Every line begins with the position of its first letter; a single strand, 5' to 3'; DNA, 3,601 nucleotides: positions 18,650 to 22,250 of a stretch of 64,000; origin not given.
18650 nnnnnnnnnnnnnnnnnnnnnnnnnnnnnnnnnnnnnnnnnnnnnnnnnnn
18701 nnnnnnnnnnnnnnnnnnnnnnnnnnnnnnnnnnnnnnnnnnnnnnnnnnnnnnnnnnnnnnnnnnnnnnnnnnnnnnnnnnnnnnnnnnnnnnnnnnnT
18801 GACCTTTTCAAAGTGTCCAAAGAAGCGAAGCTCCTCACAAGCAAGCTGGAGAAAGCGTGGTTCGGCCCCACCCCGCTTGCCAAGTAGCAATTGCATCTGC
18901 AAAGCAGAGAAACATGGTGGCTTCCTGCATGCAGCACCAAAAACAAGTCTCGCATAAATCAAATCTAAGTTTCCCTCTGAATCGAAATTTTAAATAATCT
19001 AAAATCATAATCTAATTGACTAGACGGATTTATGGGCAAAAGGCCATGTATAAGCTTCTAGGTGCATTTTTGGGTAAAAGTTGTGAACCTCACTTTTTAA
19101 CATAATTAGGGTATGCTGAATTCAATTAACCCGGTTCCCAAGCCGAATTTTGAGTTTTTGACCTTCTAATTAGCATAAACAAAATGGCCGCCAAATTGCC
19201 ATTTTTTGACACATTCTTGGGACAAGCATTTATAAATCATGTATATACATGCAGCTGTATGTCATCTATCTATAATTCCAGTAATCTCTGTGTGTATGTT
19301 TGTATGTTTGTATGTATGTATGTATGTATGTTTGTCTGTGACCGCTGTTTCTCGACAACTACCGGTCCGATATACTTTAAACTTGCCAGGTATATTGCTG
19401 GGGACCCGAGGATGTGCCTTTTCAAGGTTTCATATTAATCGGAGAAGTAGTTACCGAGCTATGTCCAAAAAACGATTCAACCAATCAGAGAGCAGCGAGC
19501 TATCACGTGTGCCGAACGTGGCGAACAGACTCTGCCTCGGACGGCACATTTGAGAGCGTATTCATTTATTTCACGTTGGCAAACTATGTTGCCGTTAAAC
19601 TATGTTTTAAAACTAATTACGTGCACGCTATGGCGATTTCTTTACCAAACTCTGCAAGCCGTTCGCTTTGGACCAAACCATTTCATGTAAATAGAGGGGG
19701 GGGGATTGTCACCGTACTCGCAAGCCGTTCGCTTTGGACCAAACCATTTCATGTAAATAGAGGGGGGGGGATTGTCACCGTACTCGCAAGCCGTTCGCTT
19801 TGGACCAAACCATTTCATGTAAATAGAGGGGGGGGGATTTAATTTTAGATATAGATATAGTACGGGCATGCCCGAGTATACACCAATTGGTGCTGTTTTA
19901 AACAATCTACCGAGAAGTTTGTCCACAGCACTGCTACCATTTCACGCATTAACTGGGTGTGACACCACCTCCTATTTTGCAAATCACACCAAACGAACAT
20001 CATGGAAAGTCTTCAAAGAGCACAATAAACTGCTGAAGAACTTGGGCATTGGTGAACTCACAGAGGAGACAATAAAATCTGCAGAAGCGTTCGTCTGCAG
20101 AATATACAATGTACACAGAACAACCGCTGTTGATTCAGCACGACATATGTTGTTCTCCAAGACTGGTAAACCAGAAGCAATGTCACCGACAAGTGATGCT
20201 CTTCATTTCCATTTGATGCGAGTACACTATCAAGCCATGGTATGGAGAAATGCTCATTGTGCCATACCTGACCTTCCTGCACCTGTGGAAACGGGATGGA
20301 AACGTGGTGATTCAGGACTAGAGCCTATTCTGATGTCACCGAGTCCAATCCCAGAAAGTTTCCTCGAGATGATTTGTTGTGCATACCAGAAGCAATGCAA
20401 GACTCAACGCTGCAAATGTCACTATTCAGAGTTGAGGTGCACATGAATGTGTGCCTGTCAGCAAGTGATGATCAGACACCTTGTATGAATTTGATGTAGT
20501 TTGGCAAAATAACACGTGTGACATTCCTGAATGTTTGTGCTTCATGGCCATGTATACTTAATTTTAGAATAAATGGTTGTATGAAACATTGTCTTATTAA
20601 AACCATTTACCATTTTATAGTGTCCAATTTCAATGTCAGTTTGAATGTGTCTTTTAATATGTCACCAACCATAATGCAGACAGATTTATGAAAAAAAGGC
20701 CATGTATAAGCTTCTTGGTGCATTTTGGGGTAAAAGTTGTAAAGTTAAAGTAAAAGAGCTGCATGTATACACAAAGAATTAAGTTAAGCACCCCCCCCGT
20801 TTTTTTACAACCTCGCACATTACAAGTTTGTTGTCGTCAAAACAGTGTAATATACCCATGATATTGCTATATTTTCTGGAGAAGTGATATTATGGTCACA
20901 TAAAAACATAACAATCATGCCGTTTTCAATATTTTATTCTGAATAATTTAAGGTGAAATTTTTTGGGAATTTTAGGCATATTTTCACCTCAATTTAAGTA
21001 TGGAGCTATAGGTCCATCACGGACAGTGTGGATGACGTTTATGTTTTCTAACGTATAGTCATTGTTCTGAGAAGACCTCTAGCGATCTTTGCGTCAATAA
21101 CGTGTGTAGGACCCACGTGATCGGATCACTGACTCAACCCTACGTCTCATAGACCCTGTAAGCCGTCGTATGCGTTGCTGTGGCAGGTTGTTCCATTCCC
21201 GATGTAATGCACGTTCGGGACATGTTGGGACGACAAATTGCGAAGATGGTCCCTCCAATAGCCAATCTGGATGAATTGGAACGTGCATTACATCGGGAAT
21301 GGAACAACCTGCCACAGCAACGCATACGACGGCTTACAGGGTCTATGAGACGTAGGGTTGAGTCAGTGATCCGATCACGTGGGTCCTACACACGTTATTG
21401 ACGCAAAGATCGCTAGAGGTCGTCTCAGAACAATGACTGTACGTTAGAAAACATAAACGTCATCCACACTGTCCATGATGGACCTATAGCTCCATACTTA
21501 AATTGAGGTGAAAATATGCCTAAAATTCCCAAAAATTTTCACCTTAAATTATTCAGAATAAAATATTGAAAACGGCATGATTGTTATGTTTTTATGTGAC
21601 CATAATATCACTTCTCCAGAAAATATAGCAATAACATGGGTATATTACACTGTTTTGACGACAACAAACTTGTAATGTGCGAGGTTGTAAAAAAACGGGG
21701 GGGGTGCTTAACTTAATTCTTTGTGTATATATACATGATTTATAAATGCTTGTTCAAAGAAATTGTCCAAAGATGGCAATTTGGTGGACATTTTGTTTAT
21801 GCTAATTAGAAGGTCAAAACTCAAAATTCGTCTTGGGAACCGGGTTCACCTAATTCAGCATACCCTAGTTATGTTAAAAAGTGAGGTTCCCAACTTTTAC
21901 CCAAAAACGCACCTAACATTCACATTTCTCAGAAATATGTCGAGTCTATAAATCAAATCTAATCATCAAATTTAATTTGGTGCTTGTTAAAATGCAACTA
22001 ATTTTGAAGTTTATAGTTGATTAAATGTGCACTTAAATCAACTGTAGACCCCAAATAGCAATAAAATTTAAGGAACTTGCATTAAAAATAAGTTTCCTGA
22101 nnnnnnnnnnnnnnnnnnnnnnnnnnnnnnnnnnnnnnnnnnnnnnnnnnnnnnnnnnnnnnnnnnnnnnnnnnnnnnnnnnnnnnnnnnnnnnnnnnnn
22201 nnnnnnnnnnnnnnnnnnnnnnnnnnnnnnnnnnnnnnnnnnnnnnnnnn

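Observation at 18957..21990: Nested inverted-repeat complex: ~270-bp outer IRs enclosing a microsatellite/CCAAT module, a 59-bp minisatellite, ORF-X and a ~1-kb Tc1-derived perfect palindrome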

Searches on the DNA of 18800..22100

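Call 43: search_rna_families(source=window, start=18800, end=22100, threshold=evalue, max_evalue=1)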
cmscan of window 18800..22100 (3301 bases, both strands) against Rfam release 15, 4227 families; matches with E-value up to 1: 1.
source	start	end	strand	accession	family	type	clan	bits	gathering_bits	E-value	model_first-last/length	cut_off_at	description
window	19239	19323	+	RF04176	mir-3149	Gene; miRNA;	-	21.9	100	0.84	1-83/83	no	mir-3149 microRNA precursor family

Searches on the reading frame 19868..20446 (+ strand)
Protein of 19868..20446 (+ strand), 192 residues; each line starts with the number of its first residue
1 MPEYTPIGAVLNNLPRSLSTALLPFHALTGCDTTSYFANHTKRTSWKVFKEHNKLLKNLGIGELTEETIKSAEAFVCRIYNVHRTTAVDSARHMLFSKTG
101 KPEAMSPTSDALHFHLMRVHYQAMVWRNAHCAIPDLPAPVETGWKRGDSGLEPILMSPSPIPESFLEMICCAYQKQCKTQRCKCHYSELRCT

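Call 6: search_protein_families(library=pfam, proteins=[window:19868-20443:+], max_evalue=1)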
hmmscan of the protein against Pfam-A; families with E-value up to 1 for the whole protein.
seq(192 aa): 1 family
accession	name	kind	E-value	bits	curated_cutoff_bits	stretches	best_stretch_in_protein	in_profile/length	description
PF02826.25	2-Hacid_dh_C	-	0.13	12.1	25.1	1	50-116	33-99/178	D-isomer specific 2-hydroxyacid dehydrogenase, NAD binding domain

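Call 9: find_encoding_contigs(protein=window:19868-20446:+, flank=10000, max_places=10)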
Protein window:19868-20446:+ (192 aa): no gene with exactly this product is on record in the collection.

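Call 11: find_homologous_proteins(query=window:19868-20443:+)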
Query seq(192 aa) (192 aa): 161 proteins with E <= 0.001 among 200 candidates; the best 120 are listed.
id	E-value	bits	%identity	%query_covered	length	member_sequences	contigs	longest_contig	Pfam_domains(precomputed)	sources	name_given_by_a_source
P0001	1.3e-94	334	76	98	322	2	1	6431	-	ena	-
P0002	3.3e-93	329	75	99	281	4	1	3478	-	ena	-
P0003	1.8e-90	320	72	98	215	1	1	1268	-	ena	-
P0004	2.3e-90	320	73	98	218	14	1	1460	-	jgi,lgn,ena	-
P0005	4.5e-90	319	72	98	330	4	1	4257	-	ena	-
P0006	1.8e-88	314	72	98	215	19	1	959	-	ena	-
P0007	5.0e-87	309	69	98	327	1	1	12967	-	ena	-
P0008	5.2e-84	299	68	98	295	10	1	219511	-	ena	-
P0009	1.8e-83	297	66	99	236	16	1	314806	-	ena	-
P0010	2.0e-82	294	65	99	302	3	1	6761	-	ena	-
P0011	2.1e-82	294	68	99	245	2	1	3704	-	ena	-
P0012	2.2e-82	294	67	98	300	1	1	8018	-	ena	-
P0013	1.2e-81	291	66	99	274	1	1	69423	-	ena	-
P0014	8.2e-81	289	74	87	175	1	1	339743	-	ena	-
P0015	1.3e-80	288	68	99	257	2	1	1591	-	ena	-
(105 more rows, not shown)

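Call 17: find_encoding_contigs(protein=P0001, flank=10000, max_places=4)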
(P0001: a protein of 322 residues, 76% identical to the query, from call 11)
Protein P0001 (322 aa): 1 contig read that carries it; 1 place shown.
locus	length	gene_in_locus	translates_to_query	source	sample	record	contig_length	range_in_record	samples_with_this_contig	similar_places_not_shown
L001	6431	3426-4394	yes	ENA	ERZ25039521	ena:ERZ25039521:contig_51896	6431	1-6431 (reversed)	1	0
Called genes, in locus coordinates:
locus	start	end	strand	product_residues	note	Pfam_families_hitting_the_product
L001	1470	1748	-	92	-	-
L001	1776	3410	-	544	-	-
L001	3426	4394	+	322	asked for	-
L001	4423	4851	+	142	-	-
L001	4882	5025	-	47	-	-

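Call 18: find_encoding_contigs(protein=P0008, flank=10000, max_places=4)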
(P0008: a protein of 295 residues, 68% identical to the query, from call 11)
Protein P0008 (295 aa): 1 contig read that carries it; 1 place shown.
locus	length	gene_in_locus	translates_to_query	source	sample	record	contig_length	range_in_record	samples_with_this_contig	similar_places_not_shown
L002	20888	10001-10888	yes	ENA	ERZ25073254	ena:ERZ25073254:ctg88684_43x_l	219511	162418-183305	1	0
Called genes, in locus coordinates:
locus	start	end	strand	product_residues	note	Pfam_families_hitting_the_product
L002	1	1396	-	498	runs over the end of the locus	-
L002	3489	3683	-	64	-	-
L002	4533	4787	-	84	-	-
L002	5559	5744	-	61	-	-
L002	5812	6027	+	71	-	-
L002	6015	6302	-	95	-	PF20492:ERM_helical (weak)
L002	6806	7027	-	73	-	-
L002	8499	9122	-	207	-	-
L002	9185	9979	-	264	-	-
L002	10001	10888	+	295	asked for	-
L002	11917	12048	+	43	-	-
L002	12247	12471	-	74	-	PF00373:FERM_M (weak)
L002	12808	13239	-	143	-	-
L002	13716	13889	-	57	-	PF00373:FERM_M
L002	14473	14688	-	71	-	-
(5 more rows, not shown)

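Call 23: find_related_loci(query=window:19868-20443:+, collection=viral_contigs, flank=10000)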
Query window:19868-20443:+ (192 aa) in viral_contigs; peptide patterns used: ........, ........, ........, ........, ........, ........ (x = any residue, [..] = any of these).
7 stretches matched a pattern, but none encodes a relative of the query by tblastn (E <= 1e-3).

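Call 28: find_encoding_contigs(protein=P0009, flank=10000, max_places=3)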
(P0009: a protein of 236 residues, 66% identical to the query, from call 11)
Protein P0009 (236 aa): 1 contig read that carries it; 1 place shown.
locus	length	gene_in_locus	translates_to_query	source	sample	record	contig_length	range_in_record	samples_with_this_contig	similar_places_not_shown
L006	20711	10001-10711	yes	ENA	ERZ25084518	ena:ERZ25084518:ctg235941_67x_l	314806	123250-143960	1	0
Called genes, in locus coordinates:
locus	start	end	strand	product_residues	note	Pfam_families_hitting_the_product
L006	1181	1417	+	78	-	-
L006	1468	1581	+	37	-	-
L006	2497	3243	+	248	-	PF00078:RVT_1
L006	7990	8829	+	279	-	-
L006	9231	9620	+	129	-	-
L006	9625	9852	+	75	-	-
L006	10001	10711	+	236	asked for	-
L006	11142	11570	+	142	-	-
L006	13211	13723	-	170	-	-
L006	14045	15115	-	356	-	-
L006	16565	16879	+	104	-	-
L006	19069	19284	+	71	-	-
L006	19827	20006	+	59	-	PF07707:BACK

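Call 29: find_encoding_contigs(protein=P0007, flank=10000, max_places=3)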
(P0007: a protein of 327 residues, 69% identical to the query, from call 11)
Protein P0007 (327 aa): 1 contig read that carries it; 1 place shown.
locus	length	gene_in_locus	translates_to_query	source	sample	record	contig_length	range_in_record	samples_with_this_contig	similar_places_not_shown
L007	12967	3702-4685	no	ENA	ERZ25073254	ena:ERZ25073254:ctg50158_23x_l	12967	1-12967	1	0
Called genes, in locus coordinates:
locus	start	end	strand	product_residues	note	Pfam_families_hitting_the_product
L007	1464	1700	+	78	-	-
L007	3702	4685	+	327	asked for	-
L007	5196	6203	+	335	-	-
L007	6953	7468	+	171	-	-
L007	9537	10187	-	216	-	-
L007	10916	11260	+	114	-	-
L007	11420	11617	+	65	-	-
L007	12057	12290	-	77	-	-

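Call 30: find_encoding_contigs(protein=P0013, flank=10000, max_places=3)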
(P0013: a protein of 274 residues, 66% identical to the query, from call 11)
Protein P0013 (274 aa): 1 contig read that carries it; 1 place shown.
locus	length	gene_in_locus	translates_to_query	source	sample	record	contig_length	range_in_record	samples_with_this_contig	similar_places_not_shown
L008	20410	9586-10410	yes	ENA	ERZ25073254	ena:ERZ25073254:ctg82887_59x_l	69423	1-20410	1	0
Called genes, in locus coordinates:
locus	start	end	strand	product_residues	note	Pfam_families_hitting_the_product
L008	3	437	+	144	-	?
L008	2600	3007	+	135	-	-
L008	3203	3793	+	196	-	PF00078:RVT_1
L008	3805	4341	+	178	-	PF00078:RVT_1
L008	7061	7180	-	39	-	-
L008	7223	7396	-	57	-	-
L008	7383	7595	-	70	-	-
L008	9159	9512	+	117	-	-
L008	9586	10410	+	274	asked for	-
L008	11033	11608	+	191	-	PF00078:RVT_1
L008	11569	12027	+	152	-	PF00078:RVT_1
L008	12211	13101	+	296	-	-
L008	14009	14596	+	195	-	-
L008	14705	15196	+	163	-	PF26215:HTH_animal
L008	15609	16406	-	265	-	-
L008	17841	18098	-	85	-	-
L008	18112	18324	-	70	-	-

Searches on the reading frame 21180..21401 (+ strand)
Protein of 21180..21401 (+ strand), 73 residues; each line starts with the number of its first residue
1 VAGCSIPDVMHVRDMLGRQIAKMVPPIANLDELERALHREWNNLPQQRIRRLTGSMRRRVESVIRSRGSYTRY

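Call 6: search_protein_families(library=pfam, proteins=[window:21180-21398:+], max_evalue=1)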
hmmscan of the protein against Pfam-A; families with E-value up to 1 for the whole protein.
seq(73 aa): 0 families

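Call 10: find_encoding_contigs(protein=window:21180-21401:+, flank=10000, max_places=10)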
Protein window:21180-21401:+ (73 aa): no gene with exactly this product is on record in the collection.

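Call 12: find_homologous_proteins(query=window:21180-21398:+)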
Query seq(73 aa) (73 aa): 1 proteins with E <= 0.001 among 1 candidates.
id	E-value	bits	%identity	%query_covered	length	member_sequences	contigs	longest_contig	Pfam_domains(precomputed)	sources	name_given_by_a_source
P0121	3.9e-15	73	62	86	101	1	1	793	PF13358.13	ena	-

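Call 22: find_related_loci(query=window:21216-21398:+, collection=metagenome_contigs, flank=5000)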
Query seq(61 aa) (61 aa) in metagenome_contigs; peptide patterns used: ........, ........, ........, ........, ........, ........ (x = any residue, [..] = any of these).
596 stretches matched a pattern; 3 encode a relative of the query (tblastn E <= 1e-3); 3 distinct loci.
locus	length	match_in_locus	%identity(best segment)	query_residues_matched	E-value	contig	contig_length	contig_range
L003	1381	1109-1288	98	2-61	3e-38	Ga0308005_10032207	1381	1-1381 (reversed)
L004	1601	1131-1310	68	2-61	5e-25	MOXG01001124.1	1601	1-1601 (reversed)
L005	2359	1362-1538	43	2-61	2e-15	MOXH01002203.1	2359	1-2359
